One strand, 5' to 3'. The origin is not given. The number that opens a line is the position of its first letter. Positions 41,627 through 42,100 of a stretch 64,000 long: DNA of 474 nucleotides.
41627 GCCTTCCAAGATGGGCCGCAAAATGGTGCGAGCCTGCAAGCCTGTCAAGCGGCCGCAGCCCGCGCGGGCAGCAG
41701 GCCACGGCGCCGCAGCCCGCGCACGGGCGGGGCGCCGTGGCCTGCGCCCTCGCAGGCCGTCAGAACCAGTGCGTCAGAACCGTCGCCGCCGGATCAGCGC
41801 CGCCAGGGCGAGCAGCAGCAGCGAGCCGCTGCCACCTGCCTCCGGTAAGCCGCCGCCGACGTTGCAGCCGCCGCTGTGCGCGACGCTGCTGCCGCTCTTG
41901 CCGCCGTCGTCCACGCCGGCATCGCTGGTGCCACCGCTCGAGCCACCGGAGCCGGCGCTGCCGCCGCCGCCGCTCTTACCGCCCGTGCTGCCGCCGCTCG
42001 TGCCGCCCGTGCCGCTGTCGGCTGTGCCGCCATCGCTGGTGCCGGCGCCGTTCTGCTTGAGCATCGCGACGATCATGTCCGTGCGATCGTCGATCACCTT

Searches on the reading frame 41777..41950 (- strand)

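Call 69: search_protein_families(library=ncbifam, proteins=[window:41777-41950:-], max_evalue=10)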
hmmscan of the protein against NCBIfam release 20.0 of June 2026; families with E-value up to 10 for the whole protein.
seq(58 aa): 5 families
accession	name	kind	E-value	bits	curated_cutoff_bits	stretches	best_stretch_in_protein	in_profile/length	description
TIGR03901.2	MYXO-CTERM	domain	0.00016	21.9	20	1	27-57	3-33/34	MYXO-CTERM sorting domain-containing protein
TIGR04564.1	Synergist_CTERM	domain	0.043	13.9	22.5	2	38-57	6-26/27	Synerg-CTERM sorting domain-containing protein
NF041936.1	MXAN_0125_fam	equivalog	0.19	11.7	65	1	24-57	141-169/169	MXAN_0125 family MYXO-CTERM protein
NF045522.1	MXAN_2561_fam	equivalog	0.74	9.2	150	1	25-57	275-303/304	MXAN_2561 family MXYO-CTERM-anchored protein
TIGR04288.2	CGP_CTERM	domain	1.1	9.7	21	1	42-57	5-20/20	CGP-CTERM sorting domain-containing protein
